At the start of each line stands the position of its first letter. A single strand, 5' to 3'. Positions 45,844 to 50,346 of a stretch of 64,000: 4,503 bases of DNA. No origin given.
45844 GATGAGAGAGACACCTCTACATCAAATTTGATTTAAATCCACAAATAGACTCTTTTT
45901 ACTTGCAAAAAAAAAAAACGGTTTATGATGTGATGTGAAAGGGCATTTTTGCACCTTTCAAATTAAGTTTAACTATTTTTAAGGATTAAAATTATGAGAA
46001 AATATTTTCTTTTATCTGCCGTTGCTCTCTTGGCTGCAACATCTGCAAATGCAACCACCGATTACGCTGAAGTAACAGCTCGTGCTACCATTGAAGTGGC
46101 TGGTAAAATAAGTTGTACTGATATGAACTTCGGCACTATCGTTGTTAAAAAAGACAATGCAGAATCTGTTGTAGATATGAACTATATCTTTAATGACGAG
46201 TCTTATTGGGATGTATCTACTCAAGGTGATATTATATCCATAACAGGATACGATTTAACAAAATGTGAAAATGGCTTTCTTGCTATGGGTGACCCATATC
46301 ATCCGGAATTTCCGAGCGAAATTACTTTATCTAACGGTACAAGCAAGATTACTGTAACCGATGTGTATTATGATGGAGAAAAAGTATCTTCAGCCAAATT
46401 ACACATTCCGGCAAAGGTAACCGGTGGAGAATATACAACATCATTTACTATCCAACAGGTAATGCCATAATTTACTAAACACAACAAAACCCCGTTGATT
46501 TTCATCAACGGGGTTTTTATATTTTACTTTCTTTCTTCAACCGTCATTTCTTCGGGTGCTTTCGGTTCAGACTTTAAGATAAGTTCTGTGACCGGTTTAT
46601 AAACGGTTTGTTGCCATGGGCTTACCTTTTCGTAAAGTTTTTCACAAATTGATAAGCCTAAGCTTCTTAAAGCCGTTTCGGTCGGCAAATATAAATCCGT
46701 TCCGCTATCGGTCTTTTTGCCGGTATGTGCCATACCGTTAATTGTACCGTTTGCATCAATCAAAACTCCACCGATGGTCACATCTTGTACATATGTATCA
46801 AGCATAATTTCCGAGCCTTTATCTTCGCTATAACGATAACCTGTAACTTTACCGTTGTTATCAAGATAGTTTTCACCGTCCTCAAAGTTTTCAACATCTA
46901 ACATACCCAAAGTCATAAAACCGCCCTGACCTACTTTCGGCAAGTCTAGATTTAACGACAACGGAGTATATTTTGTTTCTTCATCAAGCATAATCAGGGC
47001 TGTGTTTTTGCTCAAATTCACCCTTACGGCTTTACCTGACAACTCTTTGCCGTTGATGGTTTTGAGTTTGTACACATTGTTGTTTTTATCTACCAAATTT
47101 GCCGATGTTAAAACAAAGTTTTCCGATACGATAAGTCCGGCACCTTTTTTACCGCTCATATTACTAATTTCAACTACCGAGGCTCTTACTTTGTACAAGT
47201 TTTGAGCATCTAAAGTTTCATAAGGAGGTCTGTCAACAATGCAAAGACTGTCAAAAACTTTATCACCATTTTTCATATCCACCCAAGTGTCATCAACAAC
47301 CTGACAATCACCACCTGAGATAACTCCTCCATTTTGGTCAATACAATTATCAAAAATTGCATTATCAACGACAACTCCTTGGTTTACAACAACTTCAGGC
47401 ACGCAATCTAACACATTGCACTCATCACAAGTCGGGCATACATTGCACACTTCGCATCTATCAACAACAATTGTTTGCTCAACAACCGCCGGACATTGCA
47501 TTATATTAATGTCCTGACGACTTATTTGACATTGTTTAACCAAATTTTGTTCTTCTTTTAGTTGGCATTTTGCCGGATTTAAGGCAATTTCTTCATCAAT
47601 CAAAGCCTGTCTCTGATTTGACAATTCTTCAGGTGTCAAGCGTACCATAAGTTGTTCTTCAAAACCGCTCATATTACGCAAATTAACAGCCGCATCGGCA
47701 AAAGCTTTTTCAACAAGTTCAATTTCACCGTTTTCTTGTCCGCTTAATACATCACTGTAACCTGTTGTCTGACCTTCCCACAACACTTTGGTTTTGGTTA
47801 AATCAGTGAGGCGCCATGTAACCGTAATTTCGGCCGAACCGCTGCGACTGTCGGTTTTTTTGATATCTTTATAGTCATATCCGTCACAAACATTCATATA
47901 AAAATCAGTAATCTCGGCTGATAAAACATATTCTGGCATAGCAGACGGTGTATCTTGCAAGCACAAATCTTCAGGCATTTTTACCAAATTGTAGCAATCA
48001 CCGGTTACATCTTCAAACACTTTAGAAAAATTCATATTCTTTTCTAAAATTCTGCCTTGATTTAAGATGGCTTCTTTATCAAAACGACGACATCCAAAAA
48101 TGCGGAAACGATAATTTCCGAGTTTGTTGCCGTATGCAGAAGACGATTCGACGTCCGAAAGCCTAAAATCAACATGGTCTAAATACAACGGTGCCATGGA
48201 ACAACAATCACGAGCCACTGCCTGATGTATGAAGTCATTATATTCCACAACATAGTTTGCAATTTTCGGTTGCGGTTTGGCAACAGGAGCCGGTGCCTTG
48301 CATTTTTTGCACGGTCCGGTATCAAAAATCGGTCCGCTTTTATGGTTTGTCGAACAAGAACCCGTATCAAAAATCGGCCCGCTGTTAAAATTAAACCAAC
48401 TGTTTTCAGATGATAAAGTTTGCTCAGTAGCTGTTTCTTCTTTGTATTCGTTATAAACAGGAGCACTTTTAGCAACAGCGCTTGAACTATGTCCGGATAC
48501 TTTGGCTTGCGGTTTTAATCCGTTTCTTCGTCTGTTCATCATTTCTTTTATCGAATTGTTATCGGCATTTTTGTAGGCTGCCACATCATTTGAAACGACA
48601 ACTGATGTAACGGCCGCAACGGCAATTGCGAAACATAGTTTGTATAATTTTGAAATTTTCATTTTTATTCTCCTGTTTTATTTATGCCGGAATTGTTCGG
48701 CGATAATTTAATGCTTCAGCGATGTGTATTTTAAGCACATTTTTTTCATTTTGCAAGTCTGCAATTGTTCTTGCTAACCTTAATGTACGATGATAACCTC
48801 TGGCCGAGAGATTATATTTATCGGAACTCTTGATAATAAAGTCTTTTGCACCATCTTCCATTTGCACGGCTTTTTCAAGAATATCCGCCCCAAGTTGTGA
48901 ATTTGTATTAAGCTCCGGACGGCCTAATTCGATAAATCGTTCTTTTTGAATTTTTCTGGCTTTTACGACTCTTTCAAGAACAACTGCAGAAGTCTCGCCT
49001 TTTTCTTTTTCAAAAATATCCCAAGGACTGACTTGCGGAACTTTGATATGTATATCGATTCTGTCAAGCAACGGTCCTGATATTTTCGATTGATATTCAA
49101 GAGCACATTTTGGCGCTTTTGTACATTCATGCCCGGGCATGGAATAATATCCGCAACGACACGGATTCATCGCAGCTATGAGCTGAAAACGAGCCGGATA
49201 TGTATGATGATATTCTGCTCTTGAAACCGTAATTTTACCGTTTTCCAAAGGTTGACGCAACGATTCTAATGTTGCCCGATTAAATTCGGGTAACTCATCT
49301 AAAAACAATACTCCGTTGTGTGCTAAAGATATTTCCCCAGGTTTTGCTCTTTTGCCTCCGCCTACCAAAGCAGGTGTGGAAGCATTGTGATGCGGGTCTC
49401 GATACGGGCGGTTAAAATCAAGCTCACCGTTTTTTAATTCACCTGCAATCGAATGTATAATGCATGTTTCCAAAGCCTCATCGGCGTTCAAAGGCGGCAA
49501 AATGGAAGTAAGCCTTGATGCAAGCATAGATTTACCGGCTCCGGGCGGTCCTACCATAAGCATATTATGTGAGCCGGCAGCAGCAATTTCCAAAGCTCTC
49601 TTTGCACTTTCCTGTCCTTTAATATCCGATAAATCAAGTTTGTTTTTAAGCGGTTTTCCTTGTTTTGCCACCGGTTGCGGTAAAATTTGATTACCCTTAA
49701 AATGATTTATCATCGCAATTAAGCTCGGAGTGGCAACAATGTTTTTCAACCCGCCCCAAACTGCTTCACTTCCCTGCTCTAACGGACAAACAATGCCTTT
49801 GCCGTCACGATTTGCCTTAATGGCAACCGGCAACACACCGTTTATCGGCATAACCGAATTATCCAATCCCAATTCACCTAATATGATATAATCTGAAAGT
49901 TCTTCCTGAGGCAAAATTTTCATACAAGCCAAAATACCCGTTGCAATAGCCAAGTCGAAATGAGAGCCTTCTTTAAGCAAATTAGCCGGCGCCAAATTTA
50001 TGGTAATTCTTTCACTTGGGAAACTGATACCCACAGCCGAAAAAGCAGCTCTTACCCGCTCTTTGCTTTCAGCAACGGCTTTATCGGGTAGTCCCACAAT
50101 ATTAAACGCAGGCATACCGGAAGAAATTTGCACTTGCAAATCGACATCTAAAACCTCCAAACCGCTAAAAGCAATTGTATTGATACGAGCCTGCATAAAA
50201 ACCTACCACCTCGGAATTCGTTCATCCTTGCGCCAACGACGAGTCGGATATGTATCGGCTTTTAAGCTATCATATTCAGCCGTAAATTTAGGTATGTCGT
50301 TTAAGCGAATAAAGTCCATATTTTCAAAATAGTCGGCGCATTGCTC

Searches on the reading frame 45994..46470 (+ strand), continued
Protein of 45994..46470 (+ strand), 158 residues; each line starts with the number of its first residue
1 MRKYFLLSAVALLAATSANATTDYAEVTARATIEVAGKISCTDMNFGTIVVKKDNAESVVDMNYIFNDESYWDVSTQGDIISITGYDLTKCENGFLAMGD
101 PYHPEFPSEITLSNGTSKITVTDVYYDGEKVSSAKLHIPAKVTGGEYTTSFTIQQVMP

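Call 82: search_protein_families(library=pfam, alignment_id=A4, max_evalue=0.01)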
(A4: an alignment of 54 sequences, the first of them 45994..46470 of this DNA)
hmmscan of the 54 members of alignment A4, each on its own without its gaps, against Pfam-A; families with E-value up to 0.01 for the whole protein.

A. member 1, window:45994-46470:+ (158 aa): 0 families

B. families by the number of members that match (of 54 scanned): 5 families
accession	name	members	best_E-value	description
PF14352.11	DUF4402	44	4.5e-10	Domain of unknown function (DUF4402)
PF22680.2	Glyco_hydro_123_N_2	4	0.00034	Glycoside hydrolase 123 N-terminal domain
PF01917.21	Arch_flagellin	1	5.8e-05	Archaebacterial flagellin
PF22321.2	Zona_CL2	1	0.0052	Zonadhesin, second cohesin-like domain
PF16328.11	DUF4961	1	0.006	Domain of unknown function (DUF4961)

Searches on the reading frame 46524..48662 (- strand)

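Call 47: search_protein_families(library=pfam, proteins=[window:46524-48662:-], max_evalue=0.00001)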
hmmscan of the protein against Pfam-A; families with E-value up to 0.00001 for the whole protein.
window:46524-48662:- (712 aa): 1 family
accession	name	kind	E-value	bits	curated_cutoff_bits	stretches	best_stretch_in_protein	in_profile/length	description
PF13365.12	Trypsin_2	-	1.3e-06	29.6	27.6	1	507-644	1-144/144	Trypsin-like peptidase domain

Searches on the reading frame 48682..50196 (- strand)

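Call 47: search_protein_families(library=pfam, proteins=[window:48682-50196:-], max_evalue=0.00001)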
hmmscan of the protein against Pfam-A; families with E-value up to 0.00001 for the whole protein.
window:48682-50196:- (504 aa): 6 families
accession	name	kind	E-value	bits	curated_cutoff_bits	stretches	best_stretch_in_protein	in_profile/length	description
PF01078.27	Mg_chelatase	-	7.6e-95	316.6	20.3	1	188-390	1-203/207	Magnesium chelatase, subunit ChlI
PF13541.12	ChlI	-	9e-40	135.8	27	1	21-140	2-120/121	Subunit ChlI of Mg-chelatase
PF13335.12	Mg_chelatase_C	-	1.1e-26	93.6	26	1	400-499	1-94/94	Magnesium chelatase, subunit ChlI C-terminal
PF00493.29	MCM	-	1.8e-11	44.1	23.3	1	285-382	113-200/224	MCM P-loop domain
PF07728.20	AAA_5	-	2e-09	38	22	1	211-346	1-124/139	AAA domain (dynein-related subfamily)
PF00158.32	Sigma54_activat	-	6e-07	29.7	20.2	0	280-344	80-142/168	Sigma-54 interaction domain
